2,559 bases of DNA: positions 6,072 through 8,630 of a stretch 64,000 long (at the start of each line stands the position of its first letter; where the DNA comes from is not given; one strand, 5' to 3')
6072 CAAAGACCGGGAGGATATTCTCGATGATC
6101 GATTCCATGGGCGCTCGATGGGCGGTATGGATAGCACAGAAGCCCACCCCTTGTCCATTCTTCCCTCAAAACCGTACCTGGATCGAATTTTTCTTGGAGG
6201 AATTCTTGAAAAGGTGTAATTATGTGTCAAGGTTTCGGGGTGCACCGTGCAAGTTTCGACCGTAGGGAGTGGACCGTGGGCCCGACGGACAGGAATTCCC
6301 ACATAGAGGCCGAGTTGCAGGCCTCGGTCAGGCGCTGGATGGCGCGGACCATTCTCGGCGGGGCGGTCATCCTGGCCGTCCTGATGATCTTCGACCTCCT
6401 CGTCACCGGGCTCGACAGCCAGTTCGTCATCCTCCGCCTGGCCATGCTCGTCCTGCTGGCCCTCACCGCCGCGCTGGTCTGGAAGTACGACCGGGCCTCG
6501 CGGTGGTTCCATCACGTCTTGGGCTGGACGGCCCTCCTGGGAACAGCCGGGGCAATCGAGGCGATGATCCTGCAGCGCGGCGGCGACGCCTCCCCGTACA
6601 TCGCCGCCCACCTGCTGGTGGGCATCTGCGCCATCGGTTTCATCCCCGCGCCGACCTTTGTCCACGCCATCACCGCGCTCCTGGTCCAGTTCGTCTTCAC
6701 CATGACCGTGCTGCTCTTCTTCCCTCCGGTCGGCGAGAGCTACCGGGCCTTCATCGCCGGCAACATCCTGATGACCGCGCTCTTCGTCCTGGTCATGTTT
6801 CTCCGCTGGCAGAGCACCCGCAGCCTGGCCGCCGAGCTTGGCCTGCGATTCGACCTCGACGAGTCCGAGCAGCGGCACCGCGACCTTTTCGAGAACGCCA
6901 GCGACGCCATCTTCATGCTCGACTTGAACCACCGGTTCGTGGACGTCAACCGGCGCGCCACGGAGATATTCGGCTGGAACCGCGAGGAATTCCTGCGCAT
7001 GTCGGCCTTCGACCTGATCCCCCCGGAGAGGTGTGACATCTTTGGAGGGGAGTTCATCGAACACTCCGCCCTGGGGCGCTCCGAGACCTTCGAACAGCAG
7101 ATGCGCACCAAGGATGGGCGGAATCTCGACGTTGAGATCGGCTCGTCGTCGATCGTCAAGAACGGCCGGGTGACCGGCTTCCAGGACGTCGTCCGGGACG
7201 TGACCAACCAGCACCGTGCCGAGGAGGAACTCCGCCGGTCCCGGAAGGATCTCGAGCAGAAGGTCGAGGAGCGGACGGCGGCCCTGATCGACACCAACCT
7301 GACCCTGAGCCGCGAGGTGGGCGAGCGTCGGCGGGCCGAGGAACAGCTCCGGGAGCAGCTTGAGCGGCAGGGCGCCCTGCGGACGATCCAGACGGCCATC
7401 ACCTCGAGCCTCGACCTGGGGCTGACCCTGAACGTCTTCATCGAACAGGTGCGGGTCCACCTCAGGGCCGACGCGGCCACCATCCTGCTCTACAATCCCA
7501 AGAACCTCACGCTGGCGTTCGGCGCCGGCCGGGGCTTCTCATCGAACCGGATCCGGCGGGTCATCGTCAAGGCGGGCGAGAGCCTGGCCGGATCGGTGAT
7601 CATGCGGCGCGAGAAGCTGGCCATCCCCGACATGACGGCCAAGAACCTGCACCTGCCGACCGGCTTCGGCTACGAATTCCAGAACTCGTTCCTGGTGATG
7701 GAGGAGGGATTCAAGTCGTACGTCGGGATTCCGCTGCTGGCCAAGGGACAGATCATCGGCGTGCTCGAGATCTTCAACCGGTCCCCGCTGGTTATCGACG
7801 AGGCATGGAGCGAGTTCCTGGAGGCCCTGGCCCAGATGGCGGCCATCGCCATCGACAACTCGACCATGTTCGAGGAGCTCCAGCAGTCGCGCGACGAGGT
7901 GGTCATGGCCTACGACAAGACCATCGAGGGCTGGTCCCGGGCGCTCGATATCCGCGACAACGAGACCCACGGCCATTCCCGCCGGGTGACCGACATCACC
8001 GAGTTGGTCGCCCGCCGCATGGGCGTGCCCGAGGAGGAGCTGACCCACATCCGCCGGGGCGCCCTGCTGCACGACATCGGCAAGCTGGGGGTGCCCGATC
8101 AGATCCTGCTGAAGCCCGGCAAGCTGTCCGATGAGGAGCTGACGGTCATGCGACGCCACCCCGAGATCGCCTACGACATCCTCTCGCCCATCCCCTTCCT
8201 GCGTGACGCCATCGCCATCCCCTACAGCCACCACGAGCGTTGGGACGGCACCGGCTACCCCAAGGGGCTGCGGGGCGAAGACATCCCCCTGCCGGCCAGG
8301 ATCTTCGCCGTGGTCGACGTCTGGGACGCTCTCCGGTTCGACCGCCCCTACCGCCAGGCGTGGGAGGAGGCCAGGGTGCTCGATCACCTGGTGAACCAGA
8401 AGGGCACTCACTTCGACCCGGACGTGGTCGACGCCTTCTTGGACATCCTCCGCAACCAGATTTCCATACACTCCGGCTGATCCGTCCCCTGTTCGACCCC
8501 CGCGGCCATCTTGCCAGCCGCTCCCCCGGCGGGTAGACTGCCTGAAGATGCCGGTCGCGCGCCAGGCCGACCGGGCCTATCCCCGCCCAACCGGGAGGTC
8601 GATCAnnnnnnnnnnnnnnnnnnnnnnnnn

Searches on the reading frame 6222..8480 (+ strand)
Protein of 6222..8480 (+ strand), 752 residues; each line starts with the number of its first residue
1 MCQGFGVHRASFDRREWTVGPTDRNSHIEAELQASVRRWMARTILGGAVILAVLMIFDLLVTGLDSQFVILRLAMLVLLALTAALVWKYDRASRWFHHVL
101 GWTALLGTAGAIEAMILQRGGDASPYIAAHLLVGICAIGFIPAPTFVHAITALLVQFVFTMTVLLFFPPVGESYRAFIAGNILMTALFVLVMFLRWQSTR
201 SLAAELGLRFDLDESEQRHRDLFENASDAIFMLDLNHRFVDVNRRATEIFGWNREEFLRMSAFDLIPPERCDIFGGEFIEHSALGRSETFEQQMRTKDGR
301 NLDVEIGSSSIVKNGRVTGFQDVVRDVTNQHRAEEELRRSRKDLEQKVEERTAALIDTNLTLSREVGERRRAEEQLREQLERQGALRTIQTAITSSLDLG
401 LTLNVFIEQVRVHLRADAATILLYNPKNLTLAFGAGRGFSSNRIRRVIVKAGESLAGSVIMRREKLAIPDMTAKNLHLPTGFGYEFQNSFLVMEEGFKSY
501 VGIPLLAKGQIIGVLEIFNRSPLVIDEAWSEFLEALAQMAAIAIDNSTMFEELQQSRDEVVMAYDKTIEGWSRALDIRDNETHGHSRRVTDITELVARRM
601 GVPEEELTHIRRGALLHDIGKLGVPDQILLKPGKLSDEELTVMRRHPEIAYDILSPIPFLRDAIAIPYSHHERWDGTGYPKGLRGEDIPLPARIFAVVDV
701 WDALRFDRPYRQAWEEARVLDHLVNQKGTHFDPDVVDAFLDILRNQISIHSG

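Call 63: search_protein_families(library=pfam, proteins=[window:6222-8480:+], max_evalue=0.001)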
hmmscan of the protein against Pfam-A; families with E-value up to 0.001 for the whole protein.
window:6222-8480:+ (752 aa): 10 families
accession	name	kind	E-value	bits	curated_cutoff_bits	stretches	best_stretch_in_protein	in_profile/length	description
PF13487.12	HD_5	-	5.9e-40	137.2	27.2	1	573-735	5-170/170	HD domain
PF01966.28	HD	-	6.2e-20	72.1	22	1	584-703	3-115/116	HD domain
PF00989.32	PAS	-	3.3e-13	50.1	22.6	1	220-327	4-113/113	PAS fold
PF01590.32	GAF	-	3.6e-12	47.4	22.4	1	399-544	2-133/133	GAF domain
PF13185.12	GAF_2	-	8.8e-11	42.6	28.6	1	403-545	8-136/136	GAF domain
PF13188.13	PAS_8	-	5.9e-10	39.1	21.8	1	217-274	1-58/65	PAS domain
PF13426.13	PAS_9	-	2.4e-09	37.8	27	1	227-328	1-102/103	PAS domain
PF13492.12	GAF_3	-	1e-07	32.8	27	1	403-546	6-129/129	GAF domain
PF08448.16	PAS_4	-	1.3e-07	32.3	23.1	1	223-332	1-110/110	PAS fold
PF08447.18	PAS_3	-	7.9e-05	23.3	25.6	1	240-321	2-86/89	PAS fold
